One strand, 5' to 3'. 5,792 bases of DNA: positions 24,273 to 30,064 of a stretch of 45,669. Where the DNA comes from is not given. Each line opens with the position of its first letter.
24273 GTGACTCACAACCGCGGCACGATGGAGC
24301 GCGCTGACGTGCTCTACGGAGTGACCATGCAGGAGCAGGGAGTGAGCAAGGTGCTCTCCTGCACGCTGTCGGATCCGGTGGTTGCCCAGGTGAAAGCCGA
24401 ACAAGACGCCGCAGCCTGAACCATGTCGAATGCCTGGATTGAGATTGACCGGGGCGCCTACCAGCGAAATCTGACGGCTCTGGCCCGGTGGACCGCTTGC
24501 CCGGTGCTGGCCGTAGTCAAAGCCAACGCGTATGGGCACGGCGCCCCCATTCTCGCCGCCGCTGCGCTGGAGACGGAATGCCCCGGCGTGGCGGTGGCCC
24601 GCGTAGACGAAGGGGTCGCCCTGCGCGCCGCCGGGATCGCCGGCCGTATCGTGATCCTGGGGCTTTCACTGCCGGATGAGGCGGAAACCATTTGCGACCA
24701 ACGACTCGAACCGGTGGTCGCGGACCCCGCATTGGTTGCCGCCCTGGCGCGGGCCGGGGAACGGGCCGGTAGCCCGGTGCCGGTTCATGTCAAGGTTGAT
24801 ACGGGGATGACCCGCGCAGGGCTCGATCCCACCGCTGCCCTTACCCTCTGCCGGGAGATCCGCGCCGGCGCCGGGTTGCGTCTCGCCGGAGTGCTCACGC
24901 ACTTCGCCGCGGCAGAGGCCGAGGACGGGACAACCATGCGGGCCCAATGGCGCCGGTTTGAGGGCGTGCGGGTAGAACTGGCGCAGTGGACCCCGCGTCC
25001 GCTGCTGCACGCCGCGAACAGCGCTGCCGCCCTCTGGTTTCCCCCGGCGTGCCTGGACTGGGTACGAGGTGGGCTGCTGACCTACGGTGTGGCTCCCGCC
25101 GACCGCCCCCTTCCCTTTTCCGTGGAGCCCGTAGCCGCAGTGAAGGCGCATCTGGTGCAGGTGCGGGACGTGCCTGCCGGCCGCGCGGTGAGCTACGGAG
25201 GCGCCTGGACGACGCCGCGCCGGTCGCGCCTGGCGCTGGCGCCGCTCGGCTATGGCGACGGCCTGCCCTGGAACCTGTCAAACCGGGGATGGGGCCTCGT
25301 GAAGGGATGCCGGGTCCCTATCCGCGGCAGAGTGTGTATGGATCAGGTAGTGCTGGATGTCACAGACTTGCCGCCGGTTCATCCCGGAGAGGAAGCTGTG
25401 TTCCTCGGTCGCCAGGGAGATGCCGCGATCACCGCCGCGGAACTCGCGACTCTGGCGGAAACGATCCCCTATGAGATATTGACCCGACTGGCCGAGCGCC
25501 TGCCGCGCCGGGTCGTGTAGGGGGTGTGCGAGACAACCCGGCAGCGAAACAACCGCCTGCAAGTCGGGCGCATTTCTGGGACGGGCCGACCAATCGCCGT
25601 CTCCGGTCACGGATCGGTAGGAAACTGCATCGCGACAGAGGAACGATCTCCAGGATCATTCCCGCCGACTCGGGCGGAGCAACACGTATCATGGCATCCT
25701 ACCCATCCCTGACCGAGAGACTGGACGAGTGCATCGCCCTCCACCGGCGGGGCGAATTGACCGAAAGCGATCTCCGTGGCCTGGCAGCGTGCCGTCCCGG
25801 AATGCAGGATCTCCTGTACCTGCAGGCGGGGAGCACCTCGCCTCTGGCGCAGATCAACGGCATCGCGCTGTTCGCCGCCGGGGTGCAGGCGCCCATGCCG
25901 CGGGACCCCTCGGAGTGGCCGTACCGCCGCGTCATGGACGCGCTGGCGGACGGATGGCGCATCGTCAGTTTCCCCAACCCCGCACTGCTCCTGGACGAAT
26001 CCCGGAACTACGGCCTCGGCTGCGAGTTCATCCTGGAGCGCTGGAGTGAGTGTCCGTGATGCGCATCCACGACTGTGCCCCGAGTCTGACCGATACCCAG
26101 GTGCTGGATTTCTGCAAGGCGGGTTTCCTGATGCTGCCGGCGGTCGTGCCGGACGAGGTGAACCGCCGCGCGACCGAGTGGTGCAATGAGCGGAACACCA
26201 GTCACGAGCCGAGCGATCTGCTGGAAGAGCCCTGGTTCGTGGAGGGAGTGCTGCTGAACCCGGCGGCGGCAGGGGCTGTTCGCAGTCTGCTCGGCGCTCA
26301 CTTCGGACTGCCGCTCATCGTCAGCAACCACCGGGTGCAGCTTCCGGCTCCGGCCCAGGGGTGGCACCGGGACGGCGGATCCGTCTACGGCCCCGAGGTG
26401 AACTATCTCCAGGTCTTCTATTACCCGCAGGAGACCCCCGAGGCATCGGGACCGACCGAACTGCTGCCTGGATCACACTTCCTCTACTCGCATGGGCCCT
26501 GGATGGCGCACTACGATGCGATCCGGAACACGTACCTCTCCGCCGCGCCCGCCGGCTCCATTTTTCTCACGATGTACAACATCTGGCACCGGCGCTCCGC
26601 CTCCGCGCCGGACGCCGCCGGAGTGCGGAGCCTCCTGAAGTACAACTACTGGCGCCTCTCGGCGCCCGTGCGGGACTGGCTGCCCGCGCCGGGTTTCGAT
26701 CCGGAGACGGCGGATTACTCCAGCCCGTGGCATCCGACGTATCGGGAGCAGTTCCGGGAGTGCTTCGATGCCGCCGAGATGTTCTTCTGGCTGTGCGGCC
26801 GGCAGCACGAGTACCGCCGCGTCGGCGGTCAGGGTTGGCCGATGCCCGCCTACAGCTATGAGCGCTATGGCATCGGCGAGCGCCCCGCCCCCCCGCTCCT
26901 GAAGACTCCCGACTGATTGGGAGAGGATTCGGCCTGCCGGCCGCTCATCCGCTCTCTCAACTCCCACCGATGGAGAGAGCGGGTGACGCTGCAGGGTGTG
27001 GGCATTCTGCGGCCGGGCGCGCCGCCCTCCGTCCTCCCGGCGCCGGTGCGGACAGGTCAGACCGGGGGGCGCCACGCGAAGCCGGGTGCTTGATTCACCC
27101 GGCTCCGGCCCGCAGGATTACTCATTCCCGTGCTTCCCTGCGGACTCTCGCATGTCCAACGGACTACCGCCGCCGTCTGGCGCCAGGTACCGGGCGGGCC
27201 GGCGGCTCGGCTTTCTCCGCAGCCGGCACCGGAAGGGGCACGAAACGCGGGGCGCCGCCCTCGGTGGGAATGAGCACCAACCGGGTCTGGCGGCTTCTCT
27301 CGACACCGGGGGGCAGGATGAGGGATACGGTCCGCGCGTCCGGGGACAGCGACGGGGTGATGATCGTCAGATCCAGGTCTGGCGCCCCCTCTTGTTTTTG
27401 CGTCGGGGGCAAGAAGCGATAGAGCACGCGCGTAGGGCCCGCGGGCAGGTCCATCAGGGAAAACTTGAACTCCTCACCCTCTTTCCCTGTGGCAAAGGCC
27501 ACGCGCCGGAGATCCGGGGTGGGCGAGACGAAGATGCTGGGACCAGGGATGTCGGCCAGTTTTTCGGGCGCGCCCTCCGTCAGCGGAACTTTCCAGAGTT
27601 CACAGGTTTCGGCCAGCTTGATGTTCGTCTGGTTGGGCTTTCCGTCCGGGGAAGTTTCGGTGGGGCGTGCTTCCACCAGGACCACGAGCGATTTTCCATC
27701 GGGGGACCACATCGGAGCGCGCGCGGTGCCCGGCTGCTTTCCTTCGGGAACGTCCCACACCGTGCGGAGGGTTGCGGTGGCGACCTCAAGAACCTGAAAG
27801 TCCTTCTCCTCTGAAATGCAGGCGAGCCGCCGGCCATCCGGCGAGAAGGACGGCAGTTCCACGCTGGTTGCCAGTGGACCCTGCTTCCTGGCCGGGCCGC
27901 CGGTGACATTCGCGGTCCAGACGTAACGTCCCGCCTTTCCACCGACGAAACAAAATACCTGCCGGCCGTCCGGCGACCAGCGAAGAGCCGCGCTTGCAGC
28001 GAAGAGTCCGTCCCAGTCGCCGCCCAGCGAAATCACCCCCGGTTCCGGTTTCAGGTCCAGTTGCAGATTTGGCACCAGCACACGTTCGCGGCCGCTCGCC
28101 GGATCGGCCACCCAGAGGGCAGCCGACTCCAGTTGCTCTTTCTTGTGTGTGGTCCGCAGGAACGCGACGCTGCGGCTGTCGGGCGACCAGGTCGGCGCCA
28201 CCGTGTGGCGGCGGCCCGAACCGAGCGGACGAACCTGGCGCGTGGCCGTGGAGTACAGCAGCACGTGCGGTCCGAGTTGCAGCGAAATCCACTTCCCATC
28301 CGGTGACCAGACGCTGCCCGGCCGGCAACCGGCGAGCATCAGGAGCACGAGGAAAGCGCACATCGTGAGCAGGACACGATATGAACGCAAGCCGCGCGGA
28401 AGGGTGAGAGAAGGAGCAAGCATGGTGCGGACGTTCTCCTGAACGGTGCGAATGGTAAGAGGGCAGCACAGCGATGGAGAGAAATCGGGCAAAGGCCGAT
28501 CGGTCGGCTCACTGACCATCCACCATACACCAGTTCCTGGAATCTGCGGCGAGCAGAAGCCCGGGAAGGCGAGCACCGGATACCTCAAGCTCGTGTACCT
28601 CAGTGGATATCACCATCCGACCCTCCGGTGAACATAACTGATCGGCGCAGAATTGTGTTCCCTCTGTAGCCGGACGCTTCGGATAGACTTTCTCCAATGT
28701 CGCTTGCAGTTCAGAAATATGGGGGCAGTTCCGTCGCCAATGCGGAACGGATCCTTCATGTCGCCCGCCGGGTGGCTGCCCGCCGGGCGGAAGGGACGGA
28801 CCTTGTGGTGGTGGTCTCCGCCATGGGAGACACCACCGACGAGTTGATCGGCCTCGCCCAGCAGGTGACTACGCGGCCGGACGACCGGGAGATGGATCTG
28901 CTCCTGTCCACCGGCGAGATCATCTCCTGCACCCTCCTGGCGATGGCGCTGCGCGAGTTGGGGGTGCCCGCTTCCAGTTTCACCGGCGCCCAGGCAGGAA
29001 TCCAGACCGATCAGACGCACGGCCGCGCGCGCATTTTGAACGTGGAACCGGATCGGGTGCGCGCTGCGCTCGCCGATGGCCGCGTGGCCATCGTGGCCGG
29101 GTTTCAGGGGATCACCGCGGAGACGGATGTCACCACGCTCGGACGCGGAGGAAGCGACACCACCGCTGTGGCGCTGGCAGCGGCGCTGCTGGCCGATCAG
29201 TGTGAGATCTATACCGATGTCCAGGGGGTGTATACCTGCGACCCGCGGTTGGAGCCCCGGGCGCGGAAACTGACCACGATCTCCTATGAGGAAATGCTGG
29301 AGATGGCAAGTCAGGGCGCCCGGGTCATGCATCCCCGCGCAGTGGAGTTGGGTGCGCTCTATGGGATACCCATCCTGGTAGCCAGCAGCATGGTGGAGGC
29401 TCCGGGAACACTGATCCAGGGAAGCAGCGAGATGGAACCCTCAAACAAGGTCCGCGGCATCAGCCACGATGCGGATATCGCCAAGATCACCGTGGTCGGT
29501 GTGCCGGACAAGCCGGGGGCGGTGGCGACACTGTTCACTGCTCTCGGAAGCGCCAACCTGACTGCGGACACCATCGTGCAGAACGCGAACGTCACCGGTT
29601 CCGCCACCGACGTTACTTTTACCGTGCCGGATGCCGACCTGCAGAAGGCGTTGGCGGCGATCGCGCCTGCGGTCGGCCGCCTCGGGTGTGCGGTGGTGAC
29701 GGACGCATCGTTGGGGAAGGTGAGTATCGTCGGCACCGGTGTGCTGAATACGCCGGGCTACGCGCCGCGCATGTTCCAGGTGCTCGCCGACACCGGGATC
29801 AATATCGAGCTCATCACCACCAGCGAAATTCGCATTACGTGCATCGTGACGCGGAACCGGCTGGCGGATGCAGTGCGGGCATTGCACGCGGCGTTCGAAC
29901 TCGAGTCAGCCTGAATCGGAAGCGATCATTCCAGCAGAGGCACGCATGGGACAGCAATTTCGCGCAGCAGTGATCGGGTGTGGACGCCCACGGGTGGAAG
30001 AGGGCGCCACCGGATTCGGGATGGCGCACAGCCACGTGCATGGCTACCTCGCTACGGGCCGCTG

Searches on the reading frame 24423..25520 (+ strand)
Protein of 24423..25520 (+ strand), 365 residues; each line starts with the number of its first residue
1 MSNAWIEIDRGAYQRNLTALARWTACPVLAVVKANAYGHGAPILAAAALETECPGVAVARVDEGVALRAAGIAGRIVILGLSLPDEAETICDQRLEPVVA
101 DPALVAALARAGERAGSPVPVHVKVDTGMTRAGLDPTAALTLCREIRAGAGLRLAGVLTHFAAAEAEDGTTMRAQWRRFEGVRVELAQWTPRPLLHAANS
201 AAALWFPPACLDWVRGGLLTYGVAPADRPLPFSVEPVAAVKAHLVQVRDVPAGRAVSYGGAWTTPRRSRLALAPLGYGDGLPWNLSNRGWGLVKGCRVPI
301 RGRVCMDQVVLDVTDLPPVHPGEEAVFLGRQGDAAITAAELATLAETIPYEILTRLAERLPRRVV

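Call 18: find_encoding_contigs(protein=window:24423-25520:+, flank=6000, max_places=8)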
Protein window:24423-25520:+ (365 aa): no gene with exactly this product is on record in the collection.

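Call 23: search_protein_families(library=pfam, proteins=[window:24423-25520:+], max_evalue=0.001)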
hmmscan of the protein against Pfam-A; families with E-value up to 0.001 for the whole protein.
window:24423-25520:+ (365 aa): 2 families
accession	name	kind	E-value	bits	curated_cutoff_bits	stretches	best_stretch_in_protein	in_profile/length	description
PF01168.26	Ala_racemase_N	-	7.8e-60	202.8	24.1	1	8-225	1-220/220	Alanine racemase, N-terminal domain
PF00842.27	Ala_racemase_C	-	1.1e-41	141.8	25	1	237-363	1-126/127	Alanine racemase, C-terminal domain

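Call 50: find_homologous_proteins(query=window:24423-25517:+, max_evalue=1e-40)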
Query window:24423-25517:+ (365 aa): 5497 proteins with E <= 1e-40 among 8000 candidates; the best 120 are listed.
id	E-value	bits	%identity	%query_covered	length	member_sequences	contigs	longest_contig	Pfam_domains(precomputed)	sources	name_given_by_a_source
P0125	1.0e-220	750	95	100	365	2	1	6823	PF00842.28,PF01168.27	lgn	-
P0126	2.8e-148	512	66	99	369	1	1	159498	PF00842.28,PF01168.27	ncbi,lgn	ncbi:MAG: alanine racemase [Armatimonadota bacterium]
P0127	2.4e-144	499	65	99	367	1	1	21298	PF00842.28,PF01168.27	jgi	jgi:alanine racemase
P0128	2.8e-142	492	66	98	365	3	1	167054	PF00842.28,PF01168.27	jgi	jgi:alanine racemase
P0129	3.4e-142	492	64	100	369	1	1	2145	PF00842.28,PF01168.27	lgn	-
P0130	4.7e-142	491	65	99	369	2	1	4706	PF00842.28,PF01168.27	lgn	-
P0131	4.4e-141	488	63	100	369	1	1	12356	PF00842.28,PF01168.27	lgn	-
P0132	5.1e-141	488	64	99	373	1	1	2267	PF00842.28,PF01168.27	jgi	jgi:alanine racemase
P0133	7.0e-140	484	64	99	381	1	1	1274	PF00842.28,PF01168.27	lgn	-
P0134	4.1e-139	482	62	100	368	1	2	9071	PF00842.28,PF01168.27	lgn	-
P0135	6.8e-139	481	63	99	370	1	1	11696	PF00842.28,PF01168.27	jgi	jgi:alanine racemase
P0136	1.2e-138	480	64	100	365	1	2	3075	PF00842.28,PF01168.27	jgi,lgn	-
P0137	5.6e-138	478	65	99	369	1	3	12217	PF00842.28,PF01168.27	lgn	-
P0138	7.4e-138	478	64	99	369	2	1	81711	PF00842.28,PF01168.27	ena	-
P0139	2.4e-137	476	62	100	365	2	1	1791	PF00842.28,PF01168.27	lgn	-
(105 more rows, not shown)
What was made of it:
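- Tried and rejected: Searching with the neighbouring alr instead (call 50) found the close relative.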

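Call 51: find_encoding_contigs(protein=P0125, flank=7000, max_places=6)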
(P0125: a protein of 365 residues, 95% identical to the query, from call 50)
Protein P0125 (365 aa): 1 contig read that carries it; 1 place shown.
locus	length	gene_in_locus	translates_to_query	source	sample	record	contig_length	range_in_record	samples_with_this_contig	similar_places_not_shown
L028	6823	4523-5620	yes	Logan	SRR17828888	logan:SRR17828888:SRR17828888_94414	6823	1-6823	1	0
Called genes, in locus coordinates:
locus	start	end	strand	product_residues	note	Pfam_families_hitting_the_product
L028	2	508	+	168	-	?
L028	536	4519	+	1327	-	PF02463:SMC_N, PF13175:AAA_15, PF13304:AAA_21 (weak), PF13476:AAA_23, PF13555:AAA_29 (weak), PF06470:SMC_hinge (weak)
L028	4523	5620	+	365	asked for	PF01168:Ala_racemase_N, PF00842:Ala_racemase_C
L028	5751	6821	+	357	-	?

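Call 56: find_encoding_contigs(protein=P0126, flank=5500, max_places=2)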
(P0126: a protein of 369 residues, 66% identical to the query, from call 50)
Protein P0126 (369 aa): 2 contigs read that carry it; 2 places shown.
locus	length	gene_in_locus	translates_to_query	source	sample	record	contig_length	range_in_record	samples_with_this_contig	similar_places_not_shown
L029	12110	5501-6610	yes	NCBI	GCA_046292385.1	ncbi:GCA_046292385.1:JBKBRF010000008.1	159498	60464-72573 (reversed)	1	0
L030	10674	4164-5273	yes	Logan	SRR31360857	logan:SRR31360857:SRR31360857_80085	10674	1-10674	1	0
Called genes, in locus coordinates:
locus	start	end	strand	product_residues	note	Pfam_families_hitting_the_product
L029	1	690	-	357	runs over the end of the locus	-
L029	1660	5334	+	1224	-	PF02463:SMC_N, PF13175:AAA_15, PF13304:AAA_21 (weak), PF13476:AAA_23, PF13555:AAA_29 (weak), PF06470:SMC_hinge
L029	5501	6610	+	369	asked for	PF01168:Ala_racemase_N, PF00842:Ala_racemase_C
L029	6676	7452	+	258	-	PF01694:Rhomboid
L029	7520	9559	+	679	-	PF18949:DUF5693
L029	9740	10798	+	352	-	PF04230:PS_pyruv_trans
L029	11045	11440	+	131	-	-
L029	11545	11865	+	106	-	-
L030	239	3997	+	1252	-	PF02463:SMC_N, PF13175:AAA_15, PF13476:AAA_23, PF13555:AAA_29 (weak), PF13304:AAA_21 (weak), PF06470:SMC_hinge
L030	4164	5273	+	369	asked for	PF01168:Ala_racemase_N, PF00842:Ala_racemase_C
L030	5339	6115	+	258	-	PF01694:Rhomboid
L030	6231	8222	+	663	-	PF18949:DUF5693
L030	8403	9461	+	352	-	PF04230:PS_pyruv_trans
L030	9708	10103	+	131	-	-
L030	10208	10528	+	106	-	-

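Call 57: find_encoding_contigs(protein=P0128, flank=5500, max_places=2)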
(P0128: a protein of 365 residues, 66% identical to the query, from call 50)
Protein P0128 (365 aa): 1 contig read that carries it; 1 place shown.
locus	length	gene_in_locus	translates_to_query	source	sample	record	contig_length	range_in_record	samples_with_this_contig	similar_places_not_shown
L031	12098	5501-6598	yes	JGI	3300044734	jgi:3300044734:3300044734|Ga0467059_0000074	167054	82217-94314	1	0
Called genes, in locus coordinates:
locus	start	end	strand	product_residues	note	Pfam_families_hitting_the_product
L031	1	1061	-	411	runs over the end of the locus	PF01041:DegT_DnrJ_EryC1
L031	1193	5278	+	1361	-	PF02463:SMC_N, PF13175:AAA_15, PF13304:AAA_21 (weak), PF13476:AAA_23, PF13555:AAA_29 (weak), PF06470:SMC_hinge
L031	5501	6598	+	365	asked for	PF01168:Ala_racemase_N, PF00842:Ala_racemase_C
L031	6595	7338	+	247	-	PF01694:Rhomboid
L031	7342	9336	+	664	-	PF18949:DUF5693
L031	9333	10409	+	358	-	PF04230:PS_pyruv_trans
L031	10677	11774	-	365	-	PF12679:ABC2_membrane_2 (weak), PF12698:ABC2_membrane_3 (weak)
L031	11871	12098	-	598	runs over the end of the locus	PF12679:ABC2_membrane_2, PF12698:ABC2_membrane_3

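Call 58: find_encoding_contigs(protein=P0138, flank=5500, max_places=2)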
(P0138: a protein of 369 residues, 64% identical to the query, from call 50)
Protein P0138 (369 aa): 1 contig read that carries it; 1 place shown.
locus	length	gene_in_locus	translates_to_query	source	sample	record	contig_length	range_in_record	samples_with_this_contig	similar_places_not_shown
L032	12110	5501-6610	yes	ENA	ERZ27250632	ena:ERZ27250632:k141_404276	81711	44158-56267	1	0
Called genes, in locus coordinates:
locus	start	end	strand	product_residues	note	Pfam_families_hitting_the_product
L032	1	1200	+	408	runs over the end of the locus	-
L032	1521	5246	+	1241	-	PF02463:SMC_N, PF13175:AAA_15, PF13304:AAA_21 (weak), PF13476:AAA_23, PF13555:AAA_29 (faint), PF06470:SMC_hinge (weak)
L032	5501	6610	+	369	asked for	PF01168:Ala_racemase_N, PF00842:Ala_racemase_C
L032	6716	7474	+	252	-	PF01694:Rhomboid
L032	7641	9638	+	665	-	PF18949:DUF5693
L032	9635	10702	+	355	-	PF04230:PS_pyruv_trans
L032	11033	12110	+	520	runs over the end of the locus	-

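Call 61: list_cluster_members(proteins=[P0125, L028:536-4516:+])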
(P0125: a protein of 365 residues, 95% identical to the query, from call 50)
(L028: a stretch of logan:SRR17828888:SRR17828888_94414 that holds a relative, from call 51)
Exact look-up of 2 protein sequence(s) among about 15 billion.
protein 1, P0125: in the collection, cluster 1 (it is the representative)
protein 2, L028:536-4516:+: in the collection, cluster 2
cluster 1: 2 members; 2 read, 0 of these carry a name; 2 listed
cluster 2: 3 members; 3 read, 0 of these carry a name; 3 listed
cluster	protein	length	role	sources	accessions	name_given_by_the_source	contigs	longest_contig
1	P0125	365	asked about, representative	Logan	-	-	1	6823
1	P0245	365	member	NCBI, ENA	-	-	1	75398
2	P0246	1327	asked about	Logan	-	-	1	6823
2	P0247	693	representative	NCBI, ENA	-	-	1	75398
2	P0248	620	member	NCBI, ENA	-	-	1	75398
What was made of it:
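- The window comes from a single MAG contig of 75 kb (call 61).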

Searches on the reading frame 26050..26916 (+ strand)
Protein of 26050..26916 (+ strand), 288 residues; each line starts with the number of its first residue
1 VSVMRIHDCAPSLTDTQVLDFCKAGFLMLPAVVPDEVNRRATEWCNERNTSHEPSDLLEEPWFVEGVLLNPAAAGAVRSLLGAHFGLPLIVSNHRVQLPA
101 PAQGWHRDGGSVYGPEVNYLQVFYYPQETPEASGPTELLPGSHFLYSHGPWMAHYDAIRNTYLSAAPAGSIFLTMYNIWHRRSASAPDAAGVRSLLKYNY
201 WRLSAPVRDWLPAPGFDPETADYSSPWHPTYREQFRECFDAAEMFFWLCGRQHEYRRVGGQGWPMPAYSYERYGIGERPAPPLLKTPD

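Call 23: search_protein_families(library=pfam, proteins=[window:26050-26916:+], max_evalue=0.001)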
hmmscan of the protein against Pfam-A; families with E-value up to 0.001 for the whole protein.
window:26050-26916:+ (288 aa): 1 family
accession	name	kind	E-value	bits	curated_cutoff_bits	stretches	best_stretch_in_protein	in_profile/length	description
PF05721.19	PhyH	-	2.1e-05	25.4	22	1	60-148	57-155/213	Phytanoyl-CoA dioxygenase (PhyH)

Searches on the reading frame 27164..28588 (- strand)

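Call 23: search_protein_families(library=pfam, proteins=[window:27164-28588:-], max_evalue=0.001)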
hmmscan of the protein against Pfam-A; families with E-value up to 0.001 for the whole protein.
window:27164-28588:- (474 aa): 4 families
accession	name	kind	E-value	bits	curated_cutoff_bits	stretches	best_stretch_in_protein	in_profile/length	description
PF07676.18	PD40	-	7.3e-17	61.3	20.9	0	120-148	2-30/38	WD40-like Beta Propeller Repeat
PF25174.1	Beta-prop_THOC3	-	0.00024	20.6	305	0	202-281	94-168/272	THOC3 beta-propeller domain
PF25460.1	Beta-prop_Aladin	-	0.00031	20.4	171.1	0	201-309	115-217/340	Aladin seven-bladed propeller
PF00930.27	DPPIV_N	-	0.0005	19.3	22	0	109-145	25-61/354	Dipeptidyl peptidase IV (DPP IV) N-terminal region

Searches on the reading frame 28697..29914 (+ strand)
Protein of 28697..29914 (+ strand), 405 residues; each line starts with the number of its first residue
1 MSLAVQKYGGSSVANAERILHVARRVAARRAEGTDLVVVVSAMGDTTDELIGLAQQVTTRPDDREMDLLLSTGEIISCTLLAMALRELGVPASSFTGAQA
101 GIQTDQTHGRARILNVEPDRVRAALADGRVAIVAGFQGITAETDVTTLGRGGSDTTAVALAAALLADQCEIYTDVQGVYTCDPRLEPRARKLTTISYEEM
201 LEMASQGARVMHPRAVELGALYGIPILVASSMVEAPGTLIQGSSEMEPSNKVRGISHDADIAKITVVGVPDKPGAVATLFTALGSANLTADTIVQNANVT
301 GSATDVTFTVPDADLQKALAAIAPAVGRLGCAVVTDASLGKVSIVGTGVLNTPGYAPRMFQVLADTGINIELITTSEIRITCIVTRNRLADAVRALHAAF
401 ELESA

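Call 23: search_protein_families(library=pfam, proteins=[window:28697-29914:+], max_evalue=0.001)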
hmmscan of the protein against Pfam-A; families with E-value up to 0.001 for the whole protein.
window:28697-29914:+ (405 aa): 4 families
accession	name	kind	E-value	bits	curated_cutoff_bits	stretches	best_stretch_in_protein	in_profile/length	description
PF00696.33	AA_kinase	-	8.4e-55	186.5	24.9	1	3-230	2-234/234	Amino acid kinase family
PF22468.2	ACT_9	-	5.1e-31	106.7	27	2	342-400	1-61/61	ACT domain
PF13840.12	ACT_7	-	7.6e-16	58.2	27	1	338-397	5-64/65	ACT domain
PF01842.31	ACT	-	8.3e-13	48.3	27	2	344-398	2-63/66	ACT domain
